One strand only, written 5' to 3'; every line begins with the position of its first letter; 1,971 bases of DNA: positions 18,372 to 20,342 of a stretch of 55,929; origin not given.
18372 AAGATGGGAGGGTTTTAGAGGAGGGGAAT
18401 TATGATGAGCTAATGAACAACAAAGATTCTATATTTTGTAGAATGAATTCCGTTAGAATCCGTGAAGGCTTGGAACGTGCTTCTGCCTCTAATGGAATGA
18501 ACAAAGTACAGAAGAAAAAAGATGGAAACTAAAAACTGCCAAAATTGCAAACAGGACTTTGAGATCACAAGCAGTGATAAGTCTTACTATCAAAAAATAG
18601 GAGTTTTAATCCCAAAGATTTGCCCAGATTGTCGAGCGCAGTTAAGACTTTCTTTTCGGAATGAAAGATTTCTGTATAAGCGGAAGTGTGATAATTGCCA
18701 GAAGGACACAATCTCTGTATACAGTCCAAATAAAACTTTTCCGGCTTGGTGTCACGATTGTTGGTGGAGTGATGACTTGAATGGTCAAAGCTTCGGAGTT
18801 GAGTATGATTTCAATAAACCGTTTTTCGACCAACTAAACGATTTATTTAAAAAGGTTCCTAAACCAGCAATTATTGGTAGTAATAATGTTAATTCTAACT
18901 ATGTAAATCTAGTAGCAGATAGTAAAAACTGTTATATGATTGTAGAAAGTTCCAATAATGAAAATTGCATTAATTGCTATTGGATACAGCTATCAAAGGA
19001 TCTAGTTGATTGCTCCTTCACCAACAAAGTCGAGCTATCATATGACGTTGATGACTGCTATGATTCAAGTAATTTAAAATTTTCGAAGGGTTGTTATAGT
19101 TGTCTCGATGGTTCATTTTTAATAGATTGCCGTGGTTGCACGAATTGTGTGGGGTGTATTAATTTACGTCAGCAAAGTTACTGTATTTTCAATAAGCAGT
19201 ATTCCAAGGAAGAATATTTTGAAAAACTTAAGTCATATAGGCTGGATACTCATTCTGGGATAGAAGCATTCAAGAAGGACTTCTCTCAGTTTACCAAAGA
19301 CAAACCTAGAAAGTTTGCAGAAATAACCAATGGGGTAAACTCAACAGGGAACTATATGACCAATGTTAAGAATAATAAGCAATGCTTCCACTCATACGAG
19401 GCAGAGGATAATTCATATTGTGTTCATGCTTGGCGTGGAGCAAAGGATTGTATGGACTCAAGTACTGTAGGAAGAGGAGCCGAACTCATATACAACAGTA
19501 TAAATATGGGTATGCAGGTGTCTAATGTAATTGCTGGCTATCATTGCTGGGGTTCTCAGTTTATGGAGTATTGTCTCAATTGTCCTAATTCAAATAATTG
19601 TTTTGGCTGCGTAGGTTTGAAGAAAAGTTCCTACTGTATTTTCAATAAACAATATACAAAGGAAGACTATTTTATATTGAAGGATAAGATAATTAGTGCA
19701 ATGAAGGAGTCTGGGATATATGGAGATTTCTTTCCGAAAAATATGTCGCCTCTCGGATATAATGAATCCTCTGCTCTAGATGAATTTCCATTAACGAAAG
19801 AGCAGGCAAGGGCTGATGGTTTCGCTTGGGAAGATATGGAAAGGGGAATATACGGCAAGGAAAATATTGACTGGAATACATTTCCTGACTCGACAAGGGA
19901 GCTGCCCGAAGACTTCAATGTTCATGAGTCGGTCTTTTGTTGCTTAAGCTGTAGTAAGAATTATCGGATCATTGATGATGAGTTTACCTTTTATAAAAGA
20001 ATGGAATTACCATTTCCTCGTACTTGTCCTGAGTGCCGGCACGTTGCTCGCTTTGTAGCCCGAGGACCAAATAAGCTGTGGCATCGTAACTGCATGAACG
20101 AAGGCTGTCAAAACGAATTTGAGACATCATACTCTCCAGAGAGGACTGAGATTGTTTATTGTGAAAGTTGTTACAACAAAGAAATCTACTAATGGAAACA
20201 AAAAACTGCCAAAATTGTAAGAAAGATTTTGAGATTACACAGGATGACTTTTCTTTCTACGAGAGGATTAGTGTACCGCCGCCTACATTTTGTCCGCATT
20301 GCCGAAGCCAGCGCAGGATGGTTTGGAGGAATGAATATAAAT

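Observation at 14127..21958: grpE-led operon encoding a GIY-YIG protein, an ABC exporter and three large Cys-rich zinc-ribbon-capped paralogues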

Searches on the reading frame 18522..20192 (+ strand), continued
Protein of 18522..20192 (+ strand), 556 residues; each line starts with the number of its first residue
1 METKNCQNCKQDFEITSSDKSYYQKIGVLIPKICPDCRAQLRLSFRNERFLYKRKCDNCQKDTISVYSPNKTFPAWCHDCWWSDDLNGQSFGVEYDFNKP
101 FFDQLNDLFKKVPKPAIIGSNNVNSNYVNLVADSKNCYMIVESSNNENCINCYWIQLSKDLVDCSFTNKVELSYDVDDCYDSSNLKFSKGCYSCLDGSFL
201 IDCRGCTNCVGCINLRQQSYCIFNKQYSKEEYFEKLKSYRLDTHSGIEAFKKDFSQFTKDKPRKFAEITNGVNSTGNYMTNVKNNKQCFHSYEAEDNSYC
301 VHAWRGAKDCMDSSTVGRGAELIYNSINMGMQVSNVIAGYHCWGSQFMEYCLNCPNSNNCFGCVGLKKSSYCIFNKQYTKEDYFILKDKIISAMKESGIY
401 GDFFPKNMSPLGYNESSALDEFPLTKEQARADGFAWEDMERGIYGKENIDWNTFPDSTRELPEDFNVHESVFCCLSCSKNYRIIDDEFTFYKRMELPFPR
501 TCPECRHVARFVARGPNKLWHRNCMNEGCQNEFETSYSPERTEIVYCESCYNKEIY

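Call 50: search_solved_structures(query=A2, max_evalue=10, show_alignments=3)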
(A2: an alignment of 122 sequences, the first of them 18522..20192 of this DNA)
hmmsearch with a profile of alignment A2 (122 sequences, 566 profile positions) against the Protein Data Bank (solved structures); distinct sequences matched with E-value up to 10: 7.
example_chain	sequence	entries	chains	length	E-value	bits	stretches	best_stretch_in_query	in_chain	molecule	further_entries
1ctl_A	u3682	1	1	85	0.0048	18.9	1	502-564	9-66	AVIAN CYSTEINE RICH PROTEIN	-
1b8t_A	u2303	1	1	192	0.039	15.9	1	502-564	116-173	PROTEIN (CRP1)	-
1cxx_A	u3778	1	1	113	0.31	13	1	513-564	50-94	CYSTEINE AND GLYCINE-RICH PROTEIN CRP2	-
2o13_A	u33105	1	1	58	0.37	12.7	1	503-564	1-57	Muscle LIM protein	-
1ibi_A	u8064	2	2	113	0.42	12.5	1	513-564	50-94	CYSTEINE-RICH PROTEIN 2 | CYSTEINE AND GLYCINE-RICH PROTEIN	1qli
4m9v_C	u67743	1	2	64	1.5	10.7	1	474-520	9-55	Zinc finger protein 57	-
4gzn_C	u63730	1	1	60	1.6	10.6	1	474-518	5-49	Zinc finger protein 57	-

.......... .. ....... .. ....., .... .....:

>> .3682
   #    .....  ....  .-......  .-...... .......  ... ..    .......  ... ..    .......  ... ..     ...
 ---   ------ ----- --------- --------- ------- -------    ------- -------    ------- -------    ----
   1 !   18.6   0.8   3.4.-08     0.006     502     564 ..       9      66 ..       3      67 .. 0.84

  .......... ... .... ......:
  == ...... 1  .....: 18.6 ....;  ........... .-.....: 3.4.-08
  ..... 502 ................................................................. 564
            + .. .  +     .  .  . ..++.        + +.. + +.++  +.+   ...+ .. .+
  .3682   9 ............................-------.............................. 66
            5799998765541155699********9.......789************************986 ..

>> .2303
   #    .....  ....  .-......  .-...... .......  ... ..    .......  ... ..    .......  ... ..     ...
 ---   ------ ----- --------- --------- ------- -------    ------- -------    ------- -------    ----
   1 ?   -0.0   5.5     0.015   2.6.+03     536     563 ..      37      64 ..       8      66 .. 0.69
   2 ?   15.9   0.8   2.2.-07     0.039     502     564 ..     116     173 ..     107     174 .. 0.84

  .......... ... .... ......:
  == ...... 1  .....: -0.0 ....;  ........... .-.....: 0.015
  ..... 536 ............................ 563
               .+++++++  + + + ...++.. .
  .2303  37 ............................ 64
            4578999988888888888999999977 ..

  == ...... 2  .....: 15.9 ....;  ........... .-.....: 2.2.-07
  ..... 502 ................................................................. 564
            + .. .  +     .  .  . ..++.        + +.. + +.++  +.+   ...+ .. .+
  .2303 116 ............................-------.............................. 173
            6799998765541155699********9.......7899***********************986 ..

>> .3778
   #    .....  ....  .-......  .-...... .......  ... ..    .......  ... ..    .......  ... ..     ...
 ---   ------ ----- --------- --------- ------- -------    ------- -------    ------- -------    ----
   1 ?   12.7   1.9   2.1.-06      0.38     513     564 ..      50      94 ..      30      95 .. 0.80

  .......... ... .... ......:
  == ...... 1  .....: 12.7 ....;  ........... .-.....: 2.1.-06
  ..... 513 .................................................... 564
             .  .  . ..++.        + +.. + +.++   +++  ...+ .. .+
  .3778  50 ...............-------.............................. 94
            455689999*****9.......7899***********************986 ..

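Call 55: fold_search(model_id=the predicted structure, library=viral)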
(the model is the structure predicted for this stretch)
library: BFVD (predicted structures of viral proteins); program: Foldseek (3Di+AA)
matches with E <= 10: 68; with E <= 0.001: 0
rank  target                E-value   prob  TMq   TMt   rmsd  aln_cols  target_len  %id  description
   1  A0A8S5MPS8            6.0e-03  0.84  0.10  0.27  17.6       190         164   15  Putative zinc-ribbon domain protein [Siphoviridae sp. ctsIQ24]
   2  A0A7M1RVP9            1.7e-01  0.33  0.07  0.18   9.1        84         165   21  HNH nuclease domain-containing protein [uncultured phage cr118_1]
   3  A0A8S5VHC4            2.6e-01  0.35  0.08  0.31  17.2       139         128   18  Putative zinc-ribbon domain protein [Siphoviridae sp. ctNxi14]
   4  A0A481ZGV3            3.9e-01  0.51  0.11  0.22   7.2       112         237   16  HNH endonuclease [Pithovirus LCPAC406]
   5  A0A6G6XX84            4.4e-01  0.25  0.07  0.17  10.0        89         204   16  (no name in the UniProt tables at hand)
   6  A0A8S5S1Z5            6.4e-01  0.96  0.07  0.39   0.5        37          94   27  Alanyl-tRNA synthetase [Siphoviridae sp. ctCIv11]
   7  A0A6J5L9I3            6.4e-01  0.05  0.06  0.14  16.7       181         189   16  Uncharacterized protein [uncultured Caudovirales phage]
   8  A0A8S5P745            8.7e-01  0.85  0.08  0.51   2.1        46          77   30  Putative zinc-ribbon domain protein [Siphoviridae sp. ctsUY14]
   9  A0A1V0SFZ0            1.2e+00  0.02  0.05  0.06  25.6       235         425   13  RBR-type E3 ubiquitin transferase [Hokovirus HKV1]
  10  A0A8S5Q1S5            1.4e+00  0.15  0.09  0.14   7.3        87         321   13  Transcriptional repressor CTCF/DNA Complex factor zinc finger protein-DNA [Siphoviridae sp. ctLqe90]
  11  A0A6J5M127            1.5e+00  0.08  0.07  0.16  10.3       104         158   12  Uncharacterized protein [uncultured Caudovirales phage]
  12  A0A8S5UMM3            1.5e+00  0.08  0.07  0.15  14.3       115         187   10  Endodeoxyribonuclease I [Myoviridae sp. ctCo31]
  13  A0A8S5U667            1.6e+00  0.07  0.08  0.19  12.7       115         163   16  Rad50 zinc hook motif [Siphoviridae sp. ctwHj1]
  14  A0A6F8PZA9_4          2.1e+00  0.01  0.06  0.03  23.9       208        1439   12  Genome polyprotein (Fragment) [Culex tritaeniorhynchus flavi-like virus]
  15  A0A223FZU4            2.4e+00  0.08  0.08  0.16   6.8        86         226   15  DNA binding protein [Streptomyces phage Samisti12]
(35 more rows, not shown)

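Call 66: search_protein_families(library=padloc, proteins=[window:18522-20192:+], max_evalue=0.01)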
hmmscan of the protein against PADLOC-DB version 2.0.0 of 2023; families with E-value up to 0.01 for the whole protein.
window:18522-20192:+ (556 aa): 0 families

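Call 95: search_protein_families(library=pfam, alignment_id=A4, max_evalue=0.01)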
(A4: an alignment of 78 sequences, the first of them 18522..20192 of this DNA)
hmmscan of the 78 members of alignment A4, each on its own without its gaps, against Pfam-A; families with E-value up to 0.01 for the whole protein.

A. member 1, window:18522-20192:+ (556 aa): 2 families
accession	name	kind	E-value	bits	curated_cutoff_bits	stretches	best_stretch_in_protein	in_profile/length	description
PF00412.28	LIM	-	0.001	19.7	22.9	1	502-553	1-56/58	LIM domain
PF13451.12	zf_Tbcl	-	0.0028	18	24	1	3-40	4-42/48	Probable treble clef domain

B. families by the number of members that match (of 78 scanned): 6 families
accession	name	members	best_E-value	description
PF13451.12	zf_Tbcl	22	0.00017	Probable treble clef domain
PF09606.15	Med15_N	8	1.6e-05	ARC105/Med15 mediator subunit N-terminal KIX domain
PF23477.1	zf_Tbcl_2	6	1.3e-05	Probable treble clef zinc finger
PF00412.28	LIM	4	0.00013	LIM domain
PF14088.11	DUF4268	1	0.0061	Domain of unknown function (DUF4268)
PF09723.15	Zn_ribbon_8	1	0.0071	Zinc ribbon domain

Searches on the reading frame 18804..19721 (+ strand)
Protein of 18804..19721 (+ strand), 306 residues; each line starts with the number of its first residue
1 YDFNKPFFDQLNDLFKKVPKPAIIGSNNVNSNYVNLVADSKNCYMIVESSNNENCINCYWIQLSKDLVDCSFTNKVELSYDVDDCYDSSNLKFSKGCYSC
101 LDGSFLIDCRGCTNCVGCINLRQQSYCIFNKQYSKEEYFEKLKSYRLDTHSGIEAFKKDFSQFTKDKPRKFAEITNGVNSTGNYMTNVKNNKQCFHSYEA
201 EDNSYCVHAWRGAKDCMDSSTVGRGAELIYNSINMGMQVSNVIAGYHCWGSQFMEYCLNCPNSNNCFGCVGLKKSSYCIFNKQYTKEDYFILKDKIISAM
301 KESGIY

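Call 79: predict_structure(alignment_id=A3)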
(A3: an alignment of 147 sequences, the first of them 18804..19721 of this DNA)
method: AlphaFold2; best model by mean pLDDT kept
length: 306 residues; sequences in the alignment: 147
mean_pLDDT: 81.7   pTM: 0.76
mean pLDDT of the five models: 81.7, 78.1, 73.5, 71.8, 71.4
residues with pLDDT >= 90: 130; 70-90: 91; 50-70: 80; < 50: 5
segments of 3 or more residues with pLDDT < 50: none
pLDDT, mean of each block of 10 residues (from residue 1): 68 60 84 93 95 96 96 94 93 91 88 77 71 70 59 62 64 81 90 91 91 90 91 91 92 90 89 81 69 57 59
secondary structure, 60 per line:
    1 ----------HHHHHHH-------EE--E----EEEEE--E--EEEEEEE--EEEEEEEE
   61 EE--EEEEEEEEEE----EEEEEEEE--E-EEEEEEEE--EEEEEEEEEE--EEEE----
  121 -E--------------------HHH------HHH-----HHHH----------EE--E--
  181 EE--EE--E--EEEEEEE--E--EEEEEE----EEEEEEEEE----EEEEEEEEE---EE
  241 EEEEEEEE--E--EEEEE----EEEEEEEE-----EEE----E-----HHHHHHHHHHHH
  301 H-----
elements in order: H11-17 E34-38 E44-50 E53-62 E65-74 E79-86 E91-98 E101-110 E113-116 H160-163 E192-198 E204-209 E214-222 E227-235 E239-248 E254-258 E263-270 E276-278 H289-301

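Call 82: fold_search(model_id=the predicted structure, library=pdb)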
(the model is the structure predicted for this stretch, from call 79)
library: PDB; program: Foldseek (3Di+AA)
matches with E <= 10: 188; with E <= 0.001: 0
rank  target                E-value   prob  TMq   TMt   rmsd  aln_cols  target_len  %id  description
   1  2pyg_B                1.2e-03  0.16  0.10  0.09  17.8       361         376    7  Azotobacter vinelandii Mannuronan C-5 epimerase AlgE4 A-module (released 2008-05-27)
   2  9ozl_C                4.8e-03  0.15  0.11  0.10  18.5       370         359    7  Crystal structure of the polysaccharide lyase RbmB from Vibrio cholerae (released 2026-03-11)
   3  3zpp                  5.6e-03  0.12  0.11  0.09  18.4       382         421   10  Structure of the Streptococcus pneumoniae surface protein and adhesin PfbA (released 2013-05-29)
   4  4q1q_A                7.5e-03  0.47  0.17  0.18  19.7       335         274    6  Crystal structure of TibC-catalyzed hyper-glycosylated TibA55-350 fragment (released 2014-09-17)
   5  2w7z_B                7.9e-03  0.12  0.10  0.13  17.6       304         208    9  Structure of the pentapeptide repeat protein EfsQnr, a DNA gyrase inhibitor. Free amines modified by cyclic pentylatio (released 2009-05-05)
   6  9k4a_A                8.8e-03  0.21  0.14  0.08  17.5       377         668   10  Cryo-EM structure of depolymerase S2-4 from Klebsiella phage K64-1 (released 2026-03-25)
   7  5lw3                  1.0e-02  0.09  0.10  0.09  17.3       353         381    6  Azotobacter vinelandii Mannuronan C-5 epimerase AlgE6 A-module (released 2017-10-25)
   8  8ikw_B                1.2e-02  0.08  0.10  0.09  17.3       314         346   10  A complex structure of PGIP-PG (released 2024-02-07)
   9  3wwg_C                1.2e-02  0.10  0.12  0.08  20.4       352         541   10  Crystal structure of the N-glycan-deficient variant N448A of isopullulanase complexed with isopanose (released 2014-11-12)
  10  6nw9_C                1.2e-02  0.09  0.10  0.07  17.3       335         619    9  CRYSTAL STRUCTURE OF A TAILSPIKE PROTEIN 3 (TSP3, ORF212) FROM ESCHERICHIA COLI O157:H7 BACTERIOPHAGE CBA120 (released 2019-06-05)
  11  6nw9_B                1.6e-02  0.09  0.11  0.07  19.5       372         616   10  CRYSTAL STRUCTURE OF A TAILSPIKE PROTEIN 3 (TSP3, ORF212) FROM ESCHERICHIA COLI O157:H7 BACTERIOPHAGE CBA120 (released 2019-06-05)
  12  4ozy                  1.6e-02  0.08  0.10  0.08  20.4       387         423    8  Crystal Structure of the periplasmic alginate epimerase AlgG T265N mutant (released 2015-03-04)
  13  7jwf_B                1.7e-02  0.09  0.12  0.08  17.1       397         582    8  Crystal structure of PdGH110B D344N in complex with alpha-(1,3)-galactobiose (released 2020-11-04)
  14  4mr0_B                1.8e-02  0.11  0.12  0.09  18.6       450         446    8  Crystal structure of PfbA, a surface adhesin of Streptococcus pneumoniae (released 2014-02-05)
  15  4nk8                  1.9e-02  0.11  0.13  0.10  22.1       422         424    9  Crystal Structure of the periplasmic alginate epimerase AlgG D317A mutant (released 2014-01-15)
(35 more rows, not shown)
